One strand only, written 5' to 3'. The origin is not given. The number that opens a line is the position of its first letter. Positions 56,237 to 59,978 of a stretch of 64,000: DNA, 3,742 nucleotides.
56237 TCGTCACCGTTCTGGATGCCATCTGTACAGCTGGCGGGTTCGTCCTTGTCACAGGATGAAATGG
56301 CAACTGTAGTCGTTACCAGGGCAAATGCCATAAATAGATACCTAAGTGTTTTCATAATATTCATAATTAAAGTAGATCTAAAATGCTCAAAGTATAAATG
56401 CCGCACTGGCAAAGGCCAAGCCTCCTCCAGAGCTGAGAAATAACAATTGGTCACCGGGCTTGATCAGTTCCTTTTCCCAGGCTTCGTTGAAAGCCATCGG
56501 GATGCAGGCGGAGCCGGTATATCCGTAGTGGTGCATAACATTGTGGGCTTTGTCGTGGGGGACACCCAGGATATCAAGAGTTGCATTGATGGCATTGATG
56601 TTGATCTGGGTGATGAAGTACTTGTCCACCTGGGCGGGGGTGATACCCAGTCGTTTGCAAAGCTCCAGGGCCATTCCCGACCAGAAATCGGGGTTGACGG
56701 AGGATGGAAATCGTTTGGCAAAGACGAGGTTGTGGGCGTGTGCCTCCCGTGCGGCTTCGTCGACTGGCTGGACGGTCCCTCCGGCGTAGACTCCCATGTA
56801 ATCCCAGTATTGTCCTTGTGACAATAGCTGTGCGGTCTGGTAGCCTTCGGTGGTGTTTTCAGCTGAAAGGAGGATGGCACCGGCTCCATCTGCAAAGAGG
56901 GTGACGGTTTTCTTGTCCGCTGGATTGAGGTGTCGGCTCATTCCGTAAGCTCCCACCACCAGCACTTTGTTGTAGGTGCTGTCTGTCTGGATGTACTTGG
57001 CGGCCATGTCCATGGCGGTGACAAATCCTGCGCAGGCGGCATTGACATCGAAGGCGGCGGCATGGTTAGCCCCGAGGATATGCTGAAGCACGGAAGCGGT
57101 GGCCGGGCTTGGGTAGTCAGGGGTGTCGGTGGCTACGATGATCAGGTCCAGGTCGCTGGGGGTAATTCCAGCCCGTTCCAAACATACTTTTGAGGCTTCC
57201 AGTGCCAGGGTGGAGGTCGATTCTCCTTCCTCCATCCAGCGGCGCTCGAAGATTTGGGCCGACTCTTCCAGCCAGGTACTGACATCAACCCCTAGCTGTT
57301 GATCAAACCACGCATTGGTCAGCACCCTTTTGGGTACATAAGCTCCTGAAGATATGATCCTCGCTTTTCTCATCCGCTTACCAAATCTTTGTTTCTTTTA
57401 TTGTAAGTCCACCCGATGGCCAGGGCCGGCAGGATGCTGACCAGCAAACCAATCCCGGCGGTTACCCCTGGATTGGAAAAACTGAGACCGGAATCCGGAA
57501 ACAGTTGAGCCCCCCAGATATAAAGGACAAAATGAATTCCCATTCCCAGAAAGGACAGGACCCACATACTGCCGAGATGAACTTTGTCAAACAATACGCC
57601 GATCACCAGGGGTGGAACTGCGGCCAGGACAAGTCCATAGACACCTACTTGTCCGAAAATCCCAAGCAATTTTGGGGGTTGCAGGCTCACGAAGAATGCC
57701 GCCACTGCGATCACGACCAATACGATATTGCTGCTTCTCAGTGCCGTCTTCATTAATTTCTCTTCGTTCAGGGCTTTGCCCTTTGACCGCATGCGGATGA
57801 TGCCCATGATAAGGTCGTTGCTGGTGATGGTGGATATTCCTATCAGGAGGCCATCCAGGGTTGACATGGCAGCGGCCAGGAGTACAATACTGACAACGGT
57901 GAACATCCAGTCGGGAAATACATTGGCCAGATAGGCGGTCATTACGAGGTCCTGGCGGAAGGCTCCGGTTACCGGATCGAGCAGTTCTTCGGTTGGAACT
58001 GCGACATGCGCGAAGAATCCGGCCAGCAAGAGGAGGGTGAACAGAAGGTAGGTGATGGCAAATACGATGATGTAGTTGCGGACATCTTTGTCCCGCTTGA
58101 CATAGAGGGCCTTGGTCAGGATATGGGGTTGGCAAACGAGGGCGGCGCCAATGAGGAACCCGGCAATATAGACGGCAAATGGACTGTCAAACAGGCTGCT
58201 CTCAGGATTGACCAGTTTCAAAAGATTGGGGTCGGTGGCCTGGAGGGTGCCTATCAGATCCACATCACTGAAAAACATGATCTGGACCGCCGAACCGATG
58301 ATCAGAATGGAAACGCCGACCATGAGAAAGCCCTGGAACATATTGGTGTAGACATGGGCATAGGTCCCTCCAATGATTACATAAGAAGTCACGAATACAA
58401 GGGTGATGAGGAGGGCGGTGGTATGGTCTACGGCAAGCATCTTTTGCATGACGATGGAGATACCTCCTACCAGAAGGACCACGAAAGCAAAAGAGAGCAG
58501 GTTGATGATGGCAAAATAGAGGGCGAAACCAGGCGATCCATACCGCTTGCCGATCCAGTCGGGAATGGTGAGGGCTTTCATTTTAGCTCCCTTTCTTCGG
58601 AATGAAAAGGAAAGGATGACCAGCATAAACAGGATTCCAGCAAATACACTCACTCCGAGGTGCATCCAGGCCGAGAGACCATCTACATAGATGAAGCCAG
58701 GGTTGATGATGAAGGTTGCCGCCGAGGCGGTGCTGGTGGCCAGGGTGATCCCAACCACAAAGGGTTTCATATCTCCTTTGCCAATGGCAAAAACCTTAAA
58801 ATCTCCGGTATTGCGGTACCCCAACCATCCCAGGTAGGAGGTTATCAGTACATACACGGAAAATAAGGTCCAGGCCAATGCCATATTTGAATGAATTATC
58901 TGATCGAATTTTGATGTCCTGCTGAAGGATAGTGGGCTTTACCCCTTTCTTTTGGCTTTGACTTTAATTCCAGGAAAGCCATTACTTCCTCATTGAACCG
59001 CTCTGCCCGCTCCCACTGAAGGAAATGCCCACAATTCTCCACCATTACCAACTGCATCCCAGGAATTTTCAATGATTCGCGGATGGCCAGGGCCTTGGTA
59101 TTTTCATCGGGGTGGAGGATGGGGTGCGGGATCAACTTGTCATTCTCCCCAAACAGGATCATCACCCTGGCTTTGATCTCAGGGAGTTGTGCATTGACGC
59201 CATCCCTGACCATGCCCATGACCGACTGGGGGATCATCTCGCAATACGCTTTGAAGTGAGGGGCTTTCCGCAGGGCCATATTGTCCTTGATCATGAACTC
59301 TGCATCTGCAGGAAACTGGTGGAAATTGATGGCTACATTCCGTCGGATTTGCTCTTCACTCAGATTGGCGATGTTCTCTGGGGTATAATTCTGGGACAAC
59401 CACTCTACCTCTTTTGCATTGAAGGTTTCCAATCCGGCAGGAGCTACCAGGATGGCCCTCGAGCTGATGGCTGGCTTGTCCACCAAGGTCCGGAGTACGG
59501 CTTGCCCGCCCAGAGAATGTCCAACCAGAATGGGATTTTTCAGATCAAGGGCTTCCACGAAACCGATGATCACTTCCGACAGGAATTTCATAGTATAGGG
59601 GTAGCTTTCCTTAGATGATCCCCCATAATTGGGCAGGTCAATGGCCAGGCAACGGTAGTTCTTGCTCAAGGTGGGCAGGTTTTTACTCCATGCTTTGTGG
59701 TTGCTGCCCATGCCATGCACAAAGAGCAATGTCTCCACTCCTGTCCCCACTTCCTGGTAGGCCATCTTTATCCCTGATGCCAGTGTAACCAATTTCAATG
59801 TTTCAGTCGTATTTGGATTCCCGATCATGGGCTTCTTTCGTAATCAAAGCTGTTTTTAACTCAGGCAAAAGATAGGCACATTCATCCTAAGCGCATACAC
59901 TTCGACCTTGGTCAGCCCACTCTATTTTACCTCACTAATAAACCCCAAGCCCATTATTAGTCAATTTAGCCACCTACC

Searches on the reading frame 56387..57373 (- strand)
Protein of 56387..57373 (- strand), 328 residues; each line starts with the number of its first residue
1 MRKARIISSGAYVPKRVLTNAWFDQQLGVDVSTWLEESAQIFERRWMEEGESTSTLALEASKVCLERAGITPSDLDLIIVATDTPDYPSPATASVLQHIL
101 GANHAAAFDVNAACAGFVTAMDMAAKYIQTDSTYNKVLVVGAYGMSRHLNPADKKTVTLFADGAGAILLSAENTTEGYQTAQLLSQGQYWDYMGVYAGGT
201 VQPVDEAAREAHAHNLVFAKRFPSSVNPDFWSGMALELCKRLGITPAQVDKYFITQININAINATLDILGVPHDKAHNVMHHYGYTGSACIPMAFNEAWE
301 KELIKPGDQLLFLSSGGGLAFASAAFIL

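Call 38: search_protein_families(library=pfam, proteins=[window:56387-57373:-], max_evalue=0.001)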
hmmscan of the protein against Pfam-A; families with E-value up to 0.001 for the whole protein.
window:56387-57373:- (328 aa): 4 families
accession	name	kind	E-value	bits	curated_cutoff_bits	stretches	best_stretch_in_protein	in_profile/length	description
PF08545.16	ACP_syn_III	-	1.7e-24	86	24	1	108-183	1-76/80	3-Oxoacyl-[acyl-carrier-protein (ACP)] synthase III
PF08541.16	ACP_syn_III_C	-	7.3e-23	81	26.6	1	240-325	2-87/90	3-Oxoacyl-[acyl-carrier-protein (ACP)] synthase III C terminal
PF00108.29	Thiolase_N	-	9.3e-07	28.9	26.4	1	51-148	21-118/260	Thiolase, N-terminal domain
PF08392.18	FAE1_CUT1_RppA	-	6.2e-05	22.9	27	1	54-176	84-210/290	FAE1/Type III polyketide synthase-like protein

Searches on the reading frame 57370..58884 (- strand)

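Call 38: search_protein_families(library=pfam, proteins=[window:57370-58884:-], max_evalue=0.001)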
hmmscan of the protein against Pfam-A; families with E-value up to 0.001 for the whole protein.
window:57370-58884:- (504 aa): 1 family
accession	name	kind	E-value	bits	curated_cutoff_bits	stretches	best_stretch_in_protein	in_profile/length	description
PF00474.23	SSF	-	4.3e-38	131.7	22.8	1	33-436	2-395/406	Sodium:solute symporter family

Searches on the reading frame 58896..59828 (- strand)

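Call 38: search_protein_families(library=pfam, proteins=[window:58896-59828:-], max_evalue=0.001)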
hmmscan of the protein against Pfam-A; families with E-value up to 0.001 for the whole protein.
window:58896-59828:- (310 aa): 5 families
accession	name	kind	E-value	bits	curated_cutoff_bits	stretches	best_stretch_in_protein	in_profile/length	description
PF12697.13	Abhydrolase_6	-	4.2e-24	86.9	26.3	1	34-280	1-216/217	Alpha/beta hydrolase family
PF00561.26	Abhydrolase_1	-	1.2e-22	81.3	25.8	1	33-274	2-244/245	alpha/beta hydrolase fold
PF12146.15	Hydrolase_4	-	2.2e-08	34.1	27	1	33-235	6-207/239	Serine aminopeptidase, S33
PF10340.15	Say1_Mug180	-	8.4e-06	25.3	21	1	34-161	125-265/374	Steryl acetyl hydrolase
PF06821.19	Ser_hydrolase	-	0.00069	20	22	0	97-152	54-112/172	Serine hydrolase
